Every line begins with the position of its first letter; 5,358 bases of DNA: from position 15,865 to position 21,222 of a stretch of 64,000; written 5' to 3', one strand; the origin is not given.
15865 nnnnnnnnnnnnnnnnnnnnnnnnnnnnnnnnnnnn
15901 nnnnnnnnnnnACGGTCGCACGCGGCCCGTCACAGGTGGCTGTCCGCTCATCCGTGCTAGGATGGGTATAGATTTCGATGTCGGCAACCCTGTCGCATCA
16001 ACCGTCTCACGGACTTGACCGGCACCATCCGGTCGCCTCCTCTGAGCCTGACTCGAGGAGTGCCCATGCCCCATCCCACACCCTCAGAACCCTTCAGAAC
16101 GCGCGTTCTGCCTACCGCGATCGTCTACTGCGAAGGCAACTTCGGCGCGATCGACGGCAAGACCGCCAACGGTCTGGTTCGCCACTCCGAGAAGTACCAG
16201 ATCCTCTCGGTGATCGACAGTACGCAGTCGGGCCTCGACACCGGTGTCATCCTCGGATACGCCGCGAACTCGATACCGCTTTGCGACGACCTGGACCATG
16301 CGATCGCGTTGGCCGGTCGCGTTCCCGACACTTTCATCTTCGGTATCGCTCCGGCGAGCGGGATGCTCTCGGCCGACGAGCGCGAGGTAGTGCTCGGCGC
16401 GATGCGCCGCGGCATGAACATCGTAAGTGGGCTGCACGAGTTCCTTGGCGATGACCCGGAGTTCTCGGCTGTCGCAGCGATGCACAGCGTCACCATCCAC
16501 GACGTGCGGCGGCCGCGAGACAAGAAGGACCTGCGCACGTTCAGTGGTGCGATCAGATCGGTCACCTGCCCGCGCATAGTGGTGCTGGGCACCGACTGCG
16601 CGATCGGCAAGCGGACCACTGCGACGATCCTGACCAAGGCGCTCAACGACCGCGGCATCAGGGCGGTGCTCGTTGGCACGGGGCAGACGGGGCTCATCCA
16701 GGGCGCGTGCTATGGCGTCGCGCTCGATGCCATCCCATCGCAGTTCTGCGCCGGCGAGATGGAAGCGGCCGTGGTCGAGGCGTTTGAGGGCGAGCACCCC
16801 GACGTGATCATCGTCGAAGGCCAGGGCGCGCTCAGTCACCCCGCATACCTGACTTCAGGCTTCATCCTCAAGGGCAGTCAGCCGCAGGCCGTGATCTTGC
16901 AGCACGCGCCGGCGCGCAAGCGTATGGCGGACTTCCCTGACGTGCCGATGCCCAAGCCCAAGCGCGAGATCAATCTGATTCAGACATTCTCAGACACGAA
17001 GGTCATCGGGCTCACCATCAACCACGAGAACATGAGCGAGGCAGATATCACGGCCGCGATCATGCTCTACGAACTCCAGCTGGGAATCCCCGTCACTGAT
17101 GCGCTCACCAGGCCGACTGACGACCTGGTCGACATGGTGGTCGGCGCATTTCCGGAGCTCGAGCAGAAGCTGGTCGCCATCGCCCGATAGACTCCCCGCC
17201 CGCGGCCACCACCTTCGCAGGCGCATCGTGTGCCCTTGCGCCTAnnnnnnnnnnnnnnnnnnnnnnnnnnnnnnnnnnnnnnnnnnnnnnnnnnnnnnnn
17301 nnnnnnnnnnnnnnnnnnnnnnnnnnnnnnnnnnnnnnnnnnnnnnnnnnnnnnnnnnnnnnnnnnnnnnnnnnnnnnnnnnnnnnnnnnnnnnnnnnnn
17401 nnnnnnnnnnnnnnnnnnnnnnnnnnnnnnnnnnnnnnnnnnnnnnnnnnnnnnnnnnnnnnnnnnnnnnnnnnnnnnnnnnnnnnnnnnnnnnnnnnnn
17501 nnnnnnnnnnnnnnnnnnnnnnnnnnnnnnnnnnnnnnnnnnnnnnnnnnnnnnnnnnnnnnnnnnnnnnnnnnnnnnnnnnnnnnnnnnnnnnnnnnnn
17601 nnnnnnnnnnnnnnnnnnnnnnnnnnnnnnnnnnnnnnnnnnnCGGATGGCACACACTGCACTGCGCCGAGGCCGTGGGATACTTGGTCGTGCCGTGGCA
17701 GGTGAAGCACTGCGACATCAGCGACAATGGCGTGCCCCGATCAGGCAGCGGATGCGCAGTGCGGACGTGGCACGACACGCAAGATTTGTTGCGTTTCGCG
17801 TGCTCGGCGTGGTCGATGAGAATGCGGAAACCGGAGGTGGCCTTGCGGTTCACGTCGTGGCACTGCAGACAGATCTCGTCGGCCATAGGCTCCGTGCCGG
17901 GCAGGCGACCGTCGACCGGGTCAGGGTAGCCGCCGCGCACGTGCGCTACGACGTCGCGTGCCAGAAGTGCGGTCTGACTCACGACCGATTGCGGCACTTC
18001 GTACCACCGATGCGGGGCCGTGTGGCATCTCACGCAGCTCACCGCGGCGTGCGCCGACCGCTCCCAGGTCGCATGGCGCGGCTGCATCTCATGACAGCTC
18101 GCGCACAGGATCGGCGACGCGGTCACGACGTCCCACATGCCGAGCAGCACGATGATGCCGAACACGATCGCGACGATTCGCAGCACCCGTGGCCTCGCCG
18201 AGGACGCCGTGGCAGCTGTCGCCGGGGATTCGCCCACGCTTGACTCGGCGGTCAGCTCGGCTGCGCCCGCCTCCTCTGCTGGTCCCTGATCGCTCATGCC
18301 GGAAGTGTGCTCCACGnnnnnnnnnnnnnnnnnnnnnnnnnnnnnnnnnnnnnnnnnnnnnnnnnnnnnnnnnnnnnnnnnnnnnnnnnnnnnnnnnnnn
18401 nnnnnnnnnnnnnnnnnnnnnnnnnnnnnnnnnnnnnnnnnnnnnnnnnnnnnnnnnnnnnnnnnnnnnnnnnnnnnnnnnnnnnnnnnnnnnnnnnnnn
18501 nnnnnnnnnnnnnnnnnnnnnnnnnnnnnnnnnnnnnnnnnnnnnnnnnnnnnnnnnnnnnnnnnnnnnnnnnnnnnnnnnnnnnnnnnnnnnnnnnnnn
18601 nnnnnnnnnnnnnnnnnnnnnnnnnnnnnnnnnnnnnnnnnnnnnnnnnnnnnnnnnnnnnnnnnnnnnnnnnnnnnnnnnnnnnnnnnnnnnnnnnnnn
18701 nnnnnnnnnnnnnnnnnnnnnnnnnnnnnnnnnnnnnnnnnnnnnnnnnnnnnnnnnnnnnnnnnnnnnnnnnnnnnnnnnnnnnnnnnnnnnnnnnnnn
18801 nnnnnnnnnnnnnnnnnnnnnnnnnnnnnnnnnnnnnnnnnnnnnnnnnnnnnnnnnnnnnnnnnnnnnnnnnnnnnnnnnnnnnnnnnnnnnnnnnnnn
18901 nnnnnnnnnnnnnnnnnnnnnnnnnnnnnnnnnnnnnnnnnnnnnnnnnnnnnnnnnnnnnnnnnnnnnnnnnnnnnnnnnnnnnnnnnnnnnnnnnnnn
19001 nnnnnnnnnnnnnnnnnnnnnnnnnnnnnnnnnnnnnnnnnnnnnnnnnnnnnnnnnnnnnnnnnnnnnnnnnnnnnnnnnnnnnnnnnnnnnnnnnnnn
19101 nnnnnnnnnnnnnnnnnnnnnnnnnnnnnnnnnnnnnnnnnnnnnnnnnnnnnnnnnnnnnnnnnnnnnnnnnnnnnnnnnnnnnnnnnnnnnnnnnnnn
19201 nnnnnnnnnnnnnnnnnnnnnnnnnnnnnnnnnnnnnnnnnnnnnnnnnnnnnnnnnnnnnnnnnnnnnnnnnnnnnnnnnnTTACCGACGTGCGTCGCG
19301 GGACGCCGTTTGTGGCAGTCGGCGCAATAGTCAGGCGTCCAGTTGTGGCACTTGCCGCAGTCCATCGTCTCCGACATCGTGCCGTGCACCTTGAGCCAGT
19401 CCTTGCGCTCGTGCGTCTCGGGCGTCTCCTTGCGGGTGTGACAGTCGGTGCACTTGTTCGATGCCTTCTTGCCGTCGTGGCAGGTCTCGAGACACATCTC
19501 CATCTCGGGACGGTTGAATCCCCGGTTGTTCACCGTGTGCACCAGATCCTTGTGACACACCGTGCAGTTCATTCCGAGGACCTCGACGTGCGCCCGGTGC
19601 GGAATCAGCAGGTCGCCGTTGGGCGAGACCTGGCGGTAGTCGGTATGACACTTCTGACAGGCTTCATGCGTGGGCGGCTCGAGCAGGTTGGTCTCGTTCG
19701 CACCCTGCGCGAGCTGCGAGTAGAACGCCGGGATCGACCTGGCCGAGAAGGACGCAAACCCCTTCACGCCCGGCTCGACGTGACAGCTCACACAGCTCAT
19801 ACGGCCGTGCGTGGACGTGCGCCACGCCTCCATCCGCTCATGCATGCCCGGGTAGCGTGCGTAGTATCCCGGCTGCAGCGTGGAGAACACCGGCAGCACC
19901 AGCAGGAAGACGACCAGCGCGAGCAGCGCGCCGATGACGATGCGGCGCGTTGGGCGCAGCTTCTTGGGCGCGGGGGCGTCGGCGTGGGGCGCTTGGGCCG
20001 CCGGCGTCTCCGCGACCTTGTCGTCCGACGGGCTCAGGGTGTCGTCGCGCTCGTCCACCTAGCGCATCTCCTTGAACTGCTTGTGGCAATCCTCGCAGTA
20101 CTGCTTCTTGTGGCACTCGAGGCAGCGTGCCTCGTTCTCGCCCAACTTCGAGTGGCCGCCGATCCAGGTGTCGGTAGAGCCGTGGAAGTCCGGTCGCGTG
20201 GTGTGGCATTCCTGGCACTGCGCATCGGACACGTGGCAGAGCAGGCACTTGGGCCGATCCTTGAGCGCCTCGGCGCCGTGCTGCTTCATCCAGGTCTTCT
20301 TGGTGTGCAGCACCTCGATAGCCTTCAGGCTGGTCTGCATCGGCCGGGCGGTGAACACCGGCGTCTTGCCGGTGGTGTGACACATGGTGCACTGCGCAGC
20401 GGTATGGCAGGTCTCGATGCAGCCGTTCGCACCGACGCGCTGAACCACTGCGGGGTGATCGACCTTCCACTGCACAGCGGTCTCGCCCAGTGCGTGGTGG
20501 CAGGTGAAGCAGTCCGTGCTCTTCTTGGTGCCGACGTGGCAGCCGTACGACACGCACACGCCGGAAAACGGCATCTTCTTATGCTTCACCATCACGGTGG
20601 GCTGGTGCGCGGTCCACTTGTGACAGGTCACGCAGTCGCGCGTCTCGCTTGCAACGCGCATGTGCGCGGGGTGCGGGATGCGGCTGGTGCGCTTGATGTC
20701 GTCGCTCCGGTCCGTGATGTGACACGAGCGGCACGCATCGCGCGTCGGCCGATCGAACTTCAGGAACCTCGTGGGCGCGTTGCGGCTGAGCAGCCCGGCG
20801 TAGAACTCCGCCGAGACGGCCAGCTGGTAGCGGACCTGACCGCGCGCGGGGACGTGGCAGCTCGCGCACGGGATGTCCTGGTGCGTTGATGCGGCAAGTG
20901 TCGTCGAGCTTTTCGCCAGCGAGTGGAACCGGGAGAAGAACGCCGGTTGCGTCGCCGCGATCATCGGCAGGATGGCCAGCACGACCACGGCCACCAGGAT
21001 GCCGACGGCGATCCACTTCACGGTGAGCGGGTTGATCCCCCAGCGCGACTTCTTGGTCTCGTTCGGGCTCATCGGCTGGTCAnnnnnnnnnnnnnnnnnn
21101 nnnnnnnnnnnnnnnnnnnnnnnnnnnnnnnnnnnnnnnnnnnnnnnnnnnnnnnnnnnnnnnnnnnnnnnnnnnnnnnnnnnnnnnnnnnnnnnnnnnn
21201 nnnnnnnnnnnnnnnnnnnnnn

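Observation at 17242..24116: Seven-gene translationally coupled multihaem-cytochrome / NrfCD-type operon (up to 45 haem sites): candidate undescribed transmembrane-to-surface electron conduit in a Gram-positive-type genome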

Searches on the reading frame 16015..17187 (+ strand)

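Call 11: search_protein_families(library=pfam, proteins=[window:16015-17187:+], max_evalue=0.001)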
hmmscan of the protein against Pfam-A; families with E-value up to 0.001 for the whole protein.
window:16015-17187:+ (391 aa): 2 families
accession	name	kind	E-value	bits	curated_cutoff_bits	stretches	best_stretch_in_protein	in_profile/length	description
PF07755.17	DUF1611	-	3e-67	226.4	25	1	175-372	2-201/201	Domain of unknown function (DUF1611_C) P-loop domain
PF17396.8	DUF1611_N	-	4e-24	85.2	22.6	1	70-167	2-95/95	Domain of unknown function (DUF1611_N) Rossmann-like domain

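Call 75: search_protein_families(library=ncbifam, proteins=[window:16015-17187:+], max_evalue=0.001)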
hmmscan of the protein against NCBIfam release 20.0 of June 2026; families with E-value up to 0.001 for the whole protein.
window:16015-17187:+ (391 aa): 1 family
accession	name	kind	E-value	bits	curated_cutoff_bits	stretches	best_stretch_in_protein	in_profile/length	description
NF041892.1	DgcN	equivalog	8.3e-55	186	480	1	104-374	57-325/326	N-acetyltransferase DgcN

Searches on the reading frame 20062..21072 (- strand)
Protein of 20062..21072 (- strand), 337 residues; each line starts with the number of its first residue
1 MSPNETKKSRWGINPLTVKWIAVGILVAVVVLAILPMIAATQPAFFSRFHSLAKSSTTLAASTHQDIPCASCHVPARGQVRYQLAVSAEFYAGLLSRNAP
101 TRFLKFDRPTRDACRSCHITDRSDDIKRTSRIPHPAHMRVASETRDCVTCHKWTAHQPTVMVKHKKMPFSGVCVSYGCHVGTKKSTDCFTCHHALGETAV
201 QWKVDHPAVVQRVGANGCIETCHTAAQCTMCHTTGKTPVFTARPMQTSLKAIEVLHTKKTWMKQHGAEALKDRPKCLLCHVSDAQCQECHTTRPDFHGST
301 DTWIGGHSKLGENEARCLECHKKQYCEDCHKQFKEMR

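Call 7: search_protein_families(library=pfam, proteins=[window:20062-21072:-], max_evalue=0.01)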
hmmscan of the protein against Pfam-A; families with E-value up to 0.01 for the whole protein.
window:20062-21072:- (337 aa): 2 families
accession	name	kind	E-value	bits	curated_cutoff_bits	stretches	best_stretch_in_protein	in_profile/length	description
PF14537.11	Cytochrom_c3_2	-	0.00022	22.1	25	0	109-157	24-68/79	Cytochrome c3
PF14522.11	Cytochrome_C7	-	0.00088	19.5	24.8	0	65-152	12-67/67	Cytochrome c7 and related cytochrome c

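Call 8: search_protein_families(library=ncbifam, proteins=[window:20062-21072:-], max_evalue=0.01)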
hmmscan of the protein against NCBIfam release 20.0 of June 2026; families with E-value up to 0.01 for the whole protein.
window:20062-21072:- (337 aa): 1 family
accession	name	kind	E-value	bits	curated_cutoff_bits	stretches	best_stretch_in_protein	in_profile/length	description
TIGR02161.1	napC_nirT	subfamily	0.0039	17.1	310.6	1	111-157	135-180/185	periplasmic nitrate (or nitrite) reductase c-type cytochrome, NapC/NirT family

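Call 50: search_solved_structures(query=window:20062-21072:-, max_evalue=1)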
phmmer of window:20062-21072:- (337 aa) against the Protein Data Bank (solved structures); distinct sequences matched with E-value up to 1: 10.
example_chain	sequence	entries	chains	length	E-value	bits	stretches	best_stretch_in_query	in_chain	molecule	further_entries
2cdv_A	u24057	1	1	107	0.003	19.9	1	56-127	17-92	CYTOCHROME C3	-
2yyw_A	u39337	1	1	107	0.0035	19.7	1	54-127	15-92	Cytochrome c3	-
2z47_A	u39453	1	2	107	0.005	19.2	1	56-127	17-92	Cytochrome c3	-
1wr5_A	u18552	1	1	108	0.0057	19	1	55-127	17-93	Cytochrome c3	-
1it1_A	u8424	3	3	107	0.0057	19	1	56-127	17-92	cytochrome c3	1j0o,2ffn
2ewi_A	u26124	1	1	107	0.007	18.7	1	58-127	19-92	Cytochrome c3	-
2yyx_A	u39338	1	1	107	0.0074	18.6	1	56-127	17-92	Cytochrome c3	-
1mdv_A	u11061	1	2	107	0.0096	18.3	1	53-125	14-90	CYTOCHROME C3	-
2ewu_A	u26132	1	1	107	0.0099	18.2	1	60-127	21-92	Cytochrome c3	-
2j7a_C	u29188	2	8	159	0.022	17.1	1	8-99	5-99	CYTOCHROME C QUINOL DEHYDROGENASE NRFH | NAPC/NIRT CYTOCHROME C FAMILY PROTEIN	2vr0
